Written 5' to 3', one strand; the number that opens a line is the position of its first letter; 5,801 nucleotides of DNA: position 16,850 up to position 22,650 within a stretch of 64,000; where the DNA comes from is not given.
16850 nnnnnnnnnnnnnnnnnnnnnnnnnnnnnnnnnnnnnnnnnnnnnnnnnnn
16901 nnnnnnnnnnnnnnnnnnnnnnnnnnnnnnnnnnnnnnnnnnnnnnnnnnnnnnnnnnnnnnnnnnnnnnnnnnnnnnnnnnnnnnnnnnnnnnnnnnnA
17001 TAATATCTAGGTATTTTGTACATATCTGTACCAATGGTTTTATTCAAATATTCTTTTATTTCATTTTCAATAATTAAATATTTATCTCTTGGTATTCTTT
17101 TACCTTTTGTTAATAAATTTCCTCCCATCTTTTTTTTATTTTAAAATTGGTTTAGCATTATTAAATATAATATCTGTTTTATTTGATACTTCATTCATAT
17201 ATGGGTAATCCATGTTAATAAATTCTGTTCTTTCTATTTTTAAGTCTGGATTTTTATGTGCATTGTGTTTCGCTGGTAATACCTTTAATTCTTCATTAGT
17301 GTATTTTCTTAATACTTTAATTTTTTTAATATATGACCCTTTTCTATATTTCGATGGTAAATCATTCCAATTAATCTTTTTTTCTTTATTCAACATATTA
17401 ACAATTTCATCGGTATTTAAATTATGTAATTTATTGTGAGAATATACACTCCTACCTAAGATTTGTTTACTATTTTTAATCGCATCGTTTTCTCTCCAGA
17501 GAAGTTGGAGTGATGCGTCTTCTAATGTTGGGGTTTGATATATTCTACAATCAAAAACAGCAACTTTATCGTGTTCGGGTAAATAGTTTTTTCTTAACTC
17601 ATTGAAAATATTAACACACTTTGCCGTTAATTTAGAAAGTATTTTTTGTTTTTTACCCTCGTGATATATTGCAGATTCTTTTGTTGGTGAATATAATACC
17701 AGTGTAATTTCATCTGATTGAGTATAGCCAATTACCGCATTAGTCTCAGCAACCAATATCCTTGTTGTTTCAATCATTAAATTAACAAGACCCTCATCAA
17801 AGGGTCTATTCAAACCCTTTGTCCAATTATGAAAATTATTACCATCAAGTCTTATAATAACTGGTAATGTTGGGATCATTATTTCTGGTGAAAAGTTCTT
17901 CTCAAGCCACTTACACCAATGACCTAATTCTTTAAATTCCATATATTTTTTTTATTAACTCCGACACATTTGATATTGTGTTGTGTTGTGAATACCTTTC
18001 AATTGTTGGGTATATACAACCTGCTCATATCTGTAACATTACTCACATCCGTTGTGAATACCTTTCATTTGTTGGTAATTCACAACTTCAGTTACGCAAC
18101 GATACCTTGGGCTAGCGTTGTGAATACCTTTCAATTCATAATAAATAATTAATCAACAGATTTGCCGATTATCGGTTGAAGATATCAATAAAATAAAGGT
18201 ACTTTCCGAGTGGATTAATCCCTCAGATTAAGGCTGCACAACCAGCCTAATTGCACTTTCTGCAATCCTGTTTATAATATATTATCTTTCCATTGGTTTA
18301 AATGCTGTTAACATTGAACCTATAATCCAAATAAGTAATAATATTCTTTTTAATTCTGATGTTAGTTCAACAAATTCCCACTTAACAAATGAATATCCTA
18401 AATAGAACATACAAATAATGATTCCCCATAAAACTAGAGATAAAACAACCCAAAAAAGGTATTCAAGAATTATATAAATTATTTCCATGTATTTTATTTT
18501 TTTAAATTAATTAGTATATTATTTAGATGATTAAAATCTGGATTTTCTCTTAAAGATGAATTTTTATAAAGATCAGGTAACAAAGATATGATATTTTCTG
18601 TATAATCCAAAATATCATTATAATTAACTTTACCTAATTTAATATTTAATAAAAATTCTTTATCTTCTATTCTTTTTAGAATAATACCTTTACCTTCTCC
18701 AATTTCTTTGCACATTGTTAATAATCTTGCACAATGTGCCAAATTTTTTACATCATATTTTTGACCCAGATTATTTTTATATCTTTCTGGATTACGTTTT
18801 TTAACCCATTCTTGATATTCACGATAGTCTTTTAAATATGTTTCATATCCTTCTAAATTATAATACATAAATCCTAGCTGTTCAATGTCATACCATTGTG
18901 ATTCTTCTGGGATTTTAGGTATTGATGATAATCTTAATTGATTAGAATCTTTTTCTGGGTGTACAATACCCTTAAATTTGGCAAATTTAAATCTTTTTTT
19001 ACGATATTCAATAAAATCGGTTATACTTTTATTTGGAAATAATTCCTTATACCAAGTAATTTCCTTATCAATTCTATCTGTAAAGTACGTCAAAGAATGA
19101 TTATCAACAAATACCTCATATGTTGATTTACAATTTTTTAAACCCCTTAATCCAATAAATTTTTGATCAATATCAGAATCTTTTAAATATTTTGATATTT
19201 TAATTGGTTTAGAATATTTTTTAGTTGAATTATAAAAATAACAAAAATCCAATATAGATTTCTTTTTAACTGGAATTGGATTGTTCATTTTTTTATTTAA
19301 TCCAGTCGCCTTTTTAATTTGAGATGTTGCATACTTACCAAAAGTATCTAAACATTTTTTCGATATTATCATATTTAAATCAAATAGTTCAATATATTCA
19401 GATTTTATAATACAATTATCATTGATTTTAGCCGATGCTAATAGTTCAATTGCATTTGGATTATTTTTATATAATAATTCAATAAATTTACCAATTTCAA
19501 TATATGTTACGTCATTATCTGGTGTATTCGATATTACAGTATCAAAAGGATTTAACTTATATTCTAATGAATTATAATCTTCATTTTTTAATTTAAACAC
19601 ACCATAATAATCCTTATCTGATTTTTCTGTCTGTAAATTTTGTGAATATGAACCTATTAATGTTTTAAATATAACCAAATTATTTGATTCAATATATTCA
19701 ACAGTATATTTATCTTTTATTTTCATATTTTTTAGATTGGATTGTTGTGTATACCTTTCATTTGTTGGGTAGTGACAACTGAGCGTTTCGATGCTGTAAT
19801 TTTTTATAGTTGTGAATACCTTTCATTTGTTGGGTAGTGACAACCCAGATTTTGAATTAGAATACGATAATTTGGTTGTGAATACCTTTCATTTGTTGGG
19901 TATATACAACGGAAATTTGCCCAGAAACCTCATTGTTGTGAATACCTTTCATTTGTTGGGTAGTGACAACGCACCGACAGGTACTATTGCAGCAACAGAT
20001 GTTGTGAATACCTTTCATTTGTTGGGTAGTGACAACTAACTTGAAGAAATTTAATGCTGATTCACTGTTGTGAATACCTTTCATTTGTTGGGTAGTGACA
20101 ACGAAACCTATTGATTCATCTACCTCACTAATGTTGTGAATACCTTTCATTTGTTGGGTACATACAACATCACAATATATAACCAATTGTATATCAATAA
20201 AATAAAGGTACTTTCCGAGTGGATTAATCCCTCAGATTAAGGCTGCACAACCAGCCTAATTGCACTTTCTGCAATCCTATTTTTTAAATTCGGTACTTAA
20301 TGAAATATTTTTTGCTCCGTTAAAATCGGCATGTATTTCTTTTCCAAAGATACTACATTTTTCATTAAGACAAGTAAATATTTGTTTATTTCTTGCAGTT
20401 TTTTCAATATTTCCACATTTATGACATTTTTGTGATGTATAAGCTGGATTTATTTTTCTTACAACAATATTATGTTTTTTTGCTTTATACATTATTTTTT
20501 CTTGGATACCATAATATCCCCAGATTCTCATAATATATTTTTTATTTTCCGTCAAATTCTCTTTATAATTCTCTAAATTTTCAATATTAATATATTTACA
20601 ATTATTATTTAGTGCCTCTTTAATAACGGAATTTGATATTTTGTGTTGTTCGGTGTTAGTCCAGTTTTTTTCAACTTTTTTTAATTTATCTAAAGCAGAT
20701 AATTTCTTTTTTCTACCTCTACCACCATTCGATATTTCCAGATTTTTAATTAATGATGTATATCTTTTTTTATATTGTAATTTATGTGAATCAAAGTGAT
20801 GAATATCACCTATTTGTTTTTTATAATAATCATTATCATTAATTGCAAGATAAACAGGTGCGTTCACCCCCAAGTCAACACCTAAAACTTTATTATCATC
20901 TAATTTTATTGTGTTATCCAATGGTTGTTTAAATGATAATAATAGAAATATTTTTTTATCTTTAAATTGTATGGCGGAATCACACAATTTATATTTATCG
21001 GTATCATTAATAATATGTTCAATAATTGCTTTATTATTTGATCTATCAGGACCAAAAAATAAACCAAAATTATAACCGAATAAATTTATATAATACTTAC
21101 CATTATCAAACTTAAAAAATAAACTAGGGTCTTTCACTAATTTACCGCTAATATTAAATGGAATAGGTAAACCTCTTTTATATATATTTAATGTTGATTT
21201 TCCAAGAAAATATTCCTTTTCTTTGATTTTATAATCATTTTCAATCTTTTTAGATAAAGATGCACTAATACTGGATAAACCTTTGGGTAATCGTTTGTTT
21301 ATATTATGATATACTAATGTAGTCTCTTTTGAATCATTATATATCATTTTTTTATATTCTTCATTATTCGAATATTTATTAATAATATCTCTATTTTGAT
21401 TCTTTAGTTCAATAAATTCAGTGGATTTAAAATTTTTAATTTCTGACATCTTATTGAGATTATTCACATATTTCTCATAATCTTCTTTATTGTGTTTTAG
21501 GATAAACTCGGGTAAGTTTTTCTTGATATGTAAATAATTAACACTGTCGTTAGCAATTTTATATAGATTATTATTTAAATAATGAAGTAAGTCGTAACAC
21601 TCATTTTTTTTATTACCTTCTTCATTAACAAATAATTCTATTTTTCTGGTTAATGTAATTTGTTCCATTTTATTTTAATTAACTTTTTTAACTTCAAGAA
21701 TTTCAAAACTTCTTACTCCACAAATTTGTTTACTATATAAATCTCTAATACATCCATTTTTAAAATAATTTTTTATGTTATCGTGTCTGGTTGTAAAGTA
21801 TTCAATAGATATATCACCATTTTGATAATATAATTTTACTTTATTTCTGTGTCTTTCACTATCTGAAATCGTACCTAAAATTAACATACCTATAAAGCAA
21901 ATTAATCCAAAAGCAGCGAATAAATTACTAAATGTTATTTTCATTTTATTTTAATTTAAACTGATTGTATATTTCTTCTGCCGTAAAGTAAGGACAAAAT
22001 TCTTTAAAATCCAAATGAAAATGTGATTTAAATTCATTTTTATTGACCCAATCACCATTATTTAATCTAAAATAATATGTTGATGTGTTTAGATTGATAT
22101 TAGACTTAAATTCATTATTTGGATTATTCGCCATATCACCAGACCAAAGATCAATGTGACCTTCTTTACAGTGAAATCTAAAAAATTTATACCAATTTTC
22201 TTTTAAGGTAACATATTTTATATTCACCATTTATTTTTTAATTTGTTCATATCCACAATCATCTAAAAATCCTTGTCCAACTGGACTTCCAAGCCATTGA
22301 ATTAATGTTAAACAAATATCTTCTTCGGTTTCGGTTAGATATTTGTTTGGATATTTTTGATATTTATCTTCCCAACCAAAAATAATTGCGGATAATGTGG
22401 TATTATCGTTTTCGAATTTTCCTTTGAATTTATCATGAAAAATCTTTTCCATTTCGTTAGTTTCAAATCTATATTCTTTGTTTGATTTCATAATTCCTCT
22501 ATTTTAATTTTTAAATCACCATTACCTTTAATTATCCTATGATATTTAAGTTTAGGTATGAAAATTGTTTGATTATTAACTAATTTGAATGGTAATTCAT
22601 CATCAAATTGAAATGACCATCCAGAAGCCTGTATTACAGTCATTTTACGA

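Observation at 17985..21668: Phage-encoded miniature type V-like CRISPR-Cas locus: TnpB/Cas12f-sized RuvC nuclease with two arrays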

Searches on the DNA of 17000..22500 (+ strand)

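Call 10: search_dna_similar(query=window:17000-22500:+, collection=phages, mode=near, max_rows=20)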
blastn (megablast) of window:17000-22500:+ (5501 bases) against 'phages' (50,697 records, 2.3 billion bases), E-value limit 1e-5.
No match.

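Call 34: search_dna_similar(query=window:19744-20168:-, collection=phages, mode=distant, max_evalue=10, max_rows=30)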
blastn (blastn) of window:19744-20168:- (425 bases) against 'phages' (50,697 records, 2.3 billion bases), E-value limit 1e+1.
Records with a match: 16; places in all: 17; records where one place covers at least 80% of the query: 0.
Best place of each record, by identity: 90-95% 7; 80-90% 9.
By first word of the organism name: Vibrio 5; Enterococcus 3; Proteus 2; Staphylococcus 2; Bacteriophage 1; Shigella 1; crAssphage 1; Campylobacter 1.
By host as written in the record: - 5; Enterococcus faecium 2; Proteus penneri 2; Staphylococcus aureus 2; Vibrio parahaemolyticus TA01 1; Shigella dysenteriae 1; Campylobacter coli 1; Vibrio parahaemolyticus ATCC 17802 1; and 1 more.
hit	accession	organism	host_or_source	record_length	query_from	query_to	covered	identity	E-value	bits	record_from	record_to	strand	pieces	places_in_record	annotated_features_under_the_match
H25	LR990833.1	Enterococcus phage Aramis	-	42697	76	121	11%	85.1%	1e-1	44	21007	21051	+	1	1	Holin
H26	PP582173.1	Enterococcus phage vB_Efm3_KEN18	Enterococcus faecium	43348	76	121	11%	85.1%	1e-1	44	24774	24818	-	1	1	holin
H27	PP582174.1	Enterococcus phage vB_Efm3_KEN20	Enterococcus faecium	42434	76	121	11%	85.1%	1e-1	44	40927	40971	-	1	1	holin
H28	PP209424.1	Vibrio phage EniLVp02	Vibrio parahaemolyticus TA01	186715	338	370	8%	87.9%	2e+0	39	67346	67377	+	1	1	tRNA nucleotidyltransferase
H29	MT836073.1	Bacteriophage sp.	human fecal samples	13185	210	240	7%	87.5%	5e+0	37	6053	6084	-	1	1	record has no annotation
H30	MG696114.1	Proteus phage phiP4-3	Proteus penneri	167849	346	373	7%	89.3%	5e+0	38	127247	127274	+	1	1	hypothetical protein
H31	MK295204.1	Shigella phage vB_SdyM_006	Shigella dysenteriae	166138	346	373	7%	89.3%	5e+0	38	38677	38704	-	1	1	hypothetical protein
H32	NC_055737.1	Proteus phage phiP4-3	Proteus penneri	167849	346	373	7%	89.3%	5e+0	38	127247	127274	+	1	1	hypothetical protein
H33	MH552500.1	crAssphage sp. isolate ctcc615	mouse tissue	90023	81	108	7%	89.3%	5e+0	38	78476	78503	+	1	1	hypothetical protein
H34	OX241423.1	Vibrio phage 249E41-1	Seawater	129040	165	190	6%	92.3%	2e+0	39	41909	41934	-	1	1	hypothetical protein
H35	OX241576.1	Vibrio phage 193E37-1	Seawater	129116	165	190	6%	92.3%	2e+0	39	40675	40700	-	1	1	hypothetical protein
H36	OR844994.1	Staphylococcus phage SA 1306 Kay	Staphylococcus aureus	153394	171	196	6%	92.3%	2e+0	39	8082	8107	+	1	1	record has no annotation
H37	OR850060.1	Staphylococcus phage SA 1298 Kay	Staphylococcus aureus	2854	171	196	6%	92.3%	2e+0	39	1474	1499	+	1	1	record has no annotation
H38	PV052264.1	Campylobacter phage CC12667_12682_P3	Campylobacter coli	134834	346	370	6%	92.0%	5e+0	37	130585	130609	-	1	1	hypothetical protein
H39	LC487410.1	Vibrio phage KIT04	Vibrio parahaemolyticus ATCC 17802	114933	250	274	6%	92.0%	5e+0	37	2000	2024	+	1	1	A1 protein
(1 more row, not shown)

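Call 75: search_dna_similar(query=window:17985-18152:-, collection=plasmids, mode=distant, max_evalue=1, max_rows=10)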
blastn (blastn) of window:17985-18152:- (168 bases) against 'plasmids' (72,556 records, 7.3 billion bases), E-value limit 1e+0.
Records with a match: 1; places in all: 2; records where one place covers at least 80% of the query: 0.
Best place of each record, by identity: 95-99% 1.
By first word of the organism name: Campylobacter 1.
By predicted mobility (MOB-suite, as given by PLSDB): conjugative 1.
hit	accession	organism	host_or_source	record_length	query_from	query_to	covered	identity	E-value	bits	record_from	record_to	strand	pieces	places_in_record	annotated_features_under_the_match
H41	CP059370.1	Campylobacter coli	human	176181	103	129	16%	96.3%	4e-2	46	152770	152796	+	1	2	DUF285 domain-containing protein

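Call 76: search_dna_similar(query=window:19744-20168:-, collection=plasmids, mode=distant, max_evalue=1, max_rows=10)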
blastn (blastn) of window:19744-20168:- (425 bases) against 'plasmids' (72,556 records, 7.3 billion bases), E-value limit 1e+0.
No match.
